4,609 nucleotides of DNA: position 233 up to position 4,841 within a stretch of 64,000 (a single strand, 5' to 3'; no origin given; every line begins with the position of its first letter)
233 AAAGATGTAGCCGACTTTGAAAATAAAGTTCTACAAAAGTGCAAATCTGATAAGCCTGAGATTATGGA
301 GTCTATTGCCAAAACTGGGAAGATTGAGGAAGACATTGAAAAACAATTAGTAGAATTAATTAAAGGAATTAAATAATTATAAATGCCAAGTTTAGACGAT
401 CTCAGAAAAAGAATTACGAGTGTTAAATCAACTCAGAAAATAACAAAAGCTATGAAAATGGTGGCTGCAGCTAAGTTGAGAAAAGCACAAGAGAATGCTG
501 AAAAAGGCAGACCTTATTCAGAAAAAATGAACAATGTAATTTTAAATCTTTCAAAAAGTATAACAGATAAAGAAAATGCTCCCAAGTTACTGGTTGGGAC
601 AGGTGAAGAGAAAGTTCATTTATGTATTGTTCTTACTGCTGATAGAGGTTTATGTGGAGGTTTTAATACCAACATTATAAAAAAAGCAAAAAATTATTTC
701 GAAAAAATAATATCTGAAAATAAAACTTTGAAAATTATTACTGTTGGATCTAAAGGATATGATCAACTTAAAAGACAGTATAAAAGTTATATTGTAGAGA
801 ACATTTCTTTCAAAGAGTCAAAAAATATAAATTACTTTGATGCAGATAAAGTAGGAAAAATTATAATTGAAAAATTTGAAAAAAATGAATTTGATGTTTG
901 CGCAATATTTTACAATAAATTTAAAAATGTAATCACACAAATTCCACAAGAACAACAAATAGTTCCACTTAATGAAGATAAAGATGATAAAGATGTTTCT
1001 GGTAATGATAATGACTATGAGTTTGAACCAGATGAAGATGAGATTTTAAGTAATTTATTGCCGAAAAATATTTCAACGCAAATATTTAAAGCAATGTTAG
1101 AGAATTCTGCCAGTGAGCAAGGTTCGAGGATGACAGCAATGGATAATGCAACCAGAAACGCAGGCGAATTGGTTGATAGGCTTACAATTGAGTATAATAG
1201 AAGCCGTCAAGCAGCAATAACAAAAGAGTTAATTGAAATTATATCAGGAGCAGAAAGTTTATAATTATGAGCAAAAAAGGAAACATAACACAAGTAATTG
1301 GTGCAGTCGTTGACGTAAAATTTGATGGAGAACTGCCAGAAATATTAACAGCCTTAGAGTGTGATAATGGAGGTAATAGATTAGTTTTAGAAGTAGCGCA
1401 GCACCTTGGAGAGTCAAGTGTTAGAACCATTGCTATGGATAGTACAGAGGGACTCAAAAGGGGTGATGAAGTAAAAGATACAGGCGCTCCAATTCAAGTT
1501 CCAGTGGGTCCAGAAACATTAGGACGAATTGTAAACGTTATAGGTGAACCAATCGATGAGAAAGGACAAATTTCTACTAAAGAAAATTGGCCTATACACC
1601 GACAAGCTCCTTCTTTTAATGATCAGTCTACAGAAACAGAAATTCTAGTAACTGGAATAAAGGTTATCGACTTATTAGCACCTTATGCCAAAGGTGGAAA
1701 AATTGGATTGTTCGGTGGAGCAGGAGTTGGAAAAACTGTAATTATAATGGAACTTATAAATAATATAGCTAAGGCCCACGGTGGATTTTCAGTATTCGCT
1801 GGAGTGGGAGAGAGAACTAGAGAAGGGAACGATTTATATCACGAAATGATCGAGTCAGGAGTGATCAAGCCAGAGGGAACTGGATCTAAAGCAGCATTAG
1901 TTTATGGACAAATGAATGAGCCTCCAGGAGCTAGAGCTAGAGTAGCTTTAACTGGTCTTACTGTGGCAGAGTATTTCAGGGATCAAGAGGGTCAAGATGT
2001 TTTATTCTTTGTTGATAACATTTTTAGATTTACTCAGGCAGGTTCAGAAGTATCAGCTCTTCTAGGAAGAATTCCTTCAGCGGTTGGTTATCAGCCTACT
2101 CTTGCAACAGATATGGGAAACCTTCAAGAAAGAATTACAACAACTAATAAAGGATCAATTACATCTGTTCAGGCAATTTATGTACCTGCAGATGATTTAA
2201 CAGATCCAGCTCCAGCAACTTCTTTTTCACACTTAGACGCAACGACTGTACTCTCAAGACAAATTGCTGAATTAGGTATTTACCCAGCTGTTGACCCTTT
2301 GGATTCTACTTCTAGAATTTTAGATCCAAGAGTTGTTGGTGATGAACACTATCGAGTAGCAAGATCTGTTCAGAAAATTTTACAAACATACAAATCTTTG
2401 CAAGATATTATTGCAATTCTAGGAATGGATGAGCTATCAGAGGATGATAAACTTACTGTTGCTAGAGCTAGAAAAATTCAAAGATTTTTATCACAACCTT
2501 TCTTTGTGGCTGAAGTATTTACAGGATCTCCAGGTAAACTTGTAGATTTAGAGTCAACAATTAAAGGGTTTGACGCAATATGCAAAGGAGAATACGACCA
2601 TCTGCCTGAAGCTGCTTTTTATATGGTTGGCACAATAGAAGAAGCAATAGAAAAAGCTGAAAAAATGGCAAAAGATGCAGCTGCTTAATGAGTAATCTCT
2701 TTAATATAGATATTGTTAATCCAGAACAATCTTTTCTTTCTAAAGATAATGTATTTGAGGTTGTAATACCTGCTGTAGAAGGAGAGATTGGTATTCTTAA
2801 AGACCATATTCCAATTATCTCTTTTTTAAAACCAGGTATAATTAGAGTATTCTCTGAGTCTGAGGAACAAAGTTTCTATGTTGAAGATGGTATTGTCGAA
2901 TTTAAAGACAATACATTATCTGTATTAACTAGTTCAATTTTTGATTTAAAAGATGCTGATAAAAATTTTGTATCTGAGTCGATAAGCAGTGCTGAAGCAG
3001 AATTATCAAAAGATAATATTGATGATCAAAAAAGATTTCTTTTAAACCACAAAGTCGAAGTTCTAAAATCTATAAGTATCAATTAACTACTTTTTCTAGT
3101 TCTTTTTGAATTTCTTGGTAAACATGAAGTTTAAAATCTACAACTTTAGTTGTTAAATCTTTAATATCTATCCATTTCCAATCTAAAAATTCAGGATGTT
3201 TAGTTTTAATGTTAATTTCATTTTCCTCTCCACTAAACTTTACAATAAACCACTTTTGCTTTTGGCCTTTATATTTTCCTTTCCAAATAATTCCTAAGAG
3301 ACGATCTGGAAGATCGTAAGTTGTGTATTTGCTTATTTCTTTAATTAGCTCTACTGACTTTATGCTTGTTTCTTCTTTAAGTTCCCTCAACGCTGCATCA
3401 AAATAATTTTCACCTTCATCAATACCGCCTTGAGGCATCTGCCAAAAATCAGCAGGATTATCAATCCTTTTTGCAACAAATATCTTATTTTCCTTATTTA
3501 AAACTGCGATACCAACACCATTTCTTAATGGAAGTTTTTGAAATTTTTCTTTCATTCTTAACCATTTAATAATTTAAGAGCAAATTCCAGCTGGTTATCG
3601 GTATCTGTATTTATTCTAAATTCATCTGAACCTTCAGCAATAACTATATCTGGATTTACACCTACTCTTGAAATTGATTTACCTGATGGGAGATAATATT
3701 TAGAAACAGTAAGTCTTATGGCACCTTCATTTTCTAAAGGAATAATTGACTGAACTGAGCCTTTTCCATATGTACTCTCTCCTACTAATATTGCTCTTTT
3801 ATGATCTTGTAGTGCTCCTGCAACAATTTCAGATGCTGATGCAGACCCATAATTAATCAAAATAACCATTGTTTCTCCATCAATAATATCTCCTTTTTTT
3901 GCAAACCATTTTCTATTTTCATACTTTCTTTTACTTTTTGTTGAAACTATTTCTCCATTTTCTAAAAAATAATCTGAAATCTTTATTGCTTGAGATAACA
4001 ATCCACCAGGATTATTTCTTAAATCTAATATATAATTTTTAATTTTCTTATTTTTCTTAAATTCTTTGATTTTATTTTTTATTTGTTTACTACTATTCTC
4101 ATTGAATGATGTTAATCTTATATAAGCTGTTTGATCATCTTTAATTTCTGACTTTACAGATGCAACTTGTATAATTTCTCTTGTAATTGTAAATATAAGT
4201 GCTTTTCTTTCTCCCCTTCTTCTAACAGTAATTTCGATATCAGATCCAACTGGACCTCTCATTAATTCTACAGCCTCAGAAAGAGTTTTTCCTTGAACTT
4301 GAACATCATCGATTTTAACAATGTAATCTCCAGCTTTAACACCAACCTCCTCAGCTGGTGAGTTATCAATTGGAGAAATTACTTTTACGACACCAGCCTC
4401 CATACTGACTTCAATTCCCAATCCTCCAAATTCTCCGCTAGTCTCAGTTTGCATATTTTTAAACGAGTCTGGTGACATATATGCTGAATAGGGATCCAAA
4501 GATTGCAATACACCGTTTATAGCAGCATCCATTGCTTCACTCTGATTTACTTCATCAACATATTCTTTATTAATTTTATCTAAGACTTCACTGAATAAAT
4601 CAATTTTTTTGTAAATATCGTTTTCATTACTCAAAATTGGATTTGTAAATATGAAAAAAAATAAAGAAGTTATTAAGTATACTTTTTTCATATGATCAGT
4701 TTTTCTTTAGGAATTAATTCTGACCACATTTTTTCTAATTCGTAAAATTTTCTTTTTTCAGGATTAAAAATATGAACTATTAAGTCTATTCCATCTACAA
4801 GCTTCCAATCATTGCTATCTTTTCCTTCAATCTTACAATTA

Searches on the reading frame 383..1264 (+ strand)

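Call 58: search_protein_families(library=pfam, proteins=[window:383-1264:+], max_evalue=0.00001)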
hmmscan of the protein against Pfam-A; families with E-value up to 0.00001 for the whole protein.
window:383-1264:+ (293 aa): 1 family
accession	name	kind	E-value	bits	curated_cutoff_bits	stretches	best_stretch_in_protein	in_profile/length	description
PF00231.24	ATP-synt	-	6.3e-101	338.3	39.9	1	3-293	1-285/285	ATP synthase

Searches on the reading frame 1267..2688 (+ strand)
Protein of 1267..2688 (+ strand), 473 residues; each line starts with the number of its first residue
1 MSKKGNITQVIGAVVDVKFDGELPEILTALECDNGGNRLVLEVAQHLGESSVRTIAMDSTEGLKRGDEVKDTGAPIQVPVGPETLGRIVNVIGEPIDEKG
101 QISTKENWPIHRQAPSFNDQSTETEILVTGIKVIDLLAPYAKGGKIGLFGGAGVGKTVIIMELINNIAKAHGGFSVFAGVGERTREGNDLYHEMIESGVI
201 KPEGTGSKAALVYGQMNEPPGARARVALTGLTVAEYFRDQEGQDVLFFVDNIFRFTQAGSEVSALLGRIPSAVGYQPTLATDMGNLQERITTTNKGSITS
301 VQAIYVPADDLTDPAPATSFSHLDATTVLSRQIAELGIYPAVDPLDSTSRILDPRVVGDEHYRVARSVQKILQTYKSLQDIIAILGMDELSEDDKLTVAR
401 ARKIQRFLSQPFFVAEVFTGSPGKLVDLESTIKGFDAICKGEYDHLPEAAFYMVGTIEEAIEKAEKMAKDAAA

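Call 58: search_protein_families(library=pfam, proteins=[window:1267-2688:+], max_evalue=0.00001)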
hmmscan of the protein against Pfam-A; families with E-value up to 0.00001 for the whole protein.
window:1267-2688:+ (473 aa): 3 families
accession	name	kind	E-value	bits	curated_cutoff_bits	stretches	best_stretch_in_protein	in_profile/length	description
PF00006.31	ATP-synt_ab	-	9.3e-71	238.3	29.5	1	130-349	1-213/213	ATP synthase alpha/beta family, nucleotide-binding domain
PF02874.29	ATP-synt_ab_N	-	3.7e-21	75.9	20.9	1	7-73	1-69/69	ATP synthase alpha/beta family, beta-barrel domain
PF22919.1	ATP-synt_VA_C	-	1.1e-16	61.1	24.7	1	355-434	6-87/101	C-terminal domain of V and A type ATP synthase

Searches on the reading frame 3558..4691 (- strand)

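Call 58: search_protein_families(library=pfam, proteins=[window:3558-4691:-], max_evalue=0.00001)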
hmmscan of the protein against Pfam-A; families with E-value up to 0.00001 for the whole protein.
window:3558-4691:- (377 aa): 5 families
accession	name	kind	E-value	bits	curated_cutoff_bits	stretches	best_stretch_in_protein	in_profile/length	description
PF03572.23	Peptidase_S41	-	2.2e-55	187.2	24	1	188-351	2-165/165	Peptidase family S41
PF13180.12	PDZ_2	-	5.2e-14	52.7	27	1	89-164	1-75/80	PDZ domain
PF17820.7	PDZ_6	-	2.4e-13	50.1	27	1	106-158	4-54/54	PDZ domain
PF22694.1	CtpB_N-like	-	3.3e-08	34.3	27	1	28-73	36-82/85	Activating protease CtpB N-terminal domain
PF00595.29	PDZ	-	1.8e-07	31.9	23.2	1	87-156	8-80/81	PDZ domain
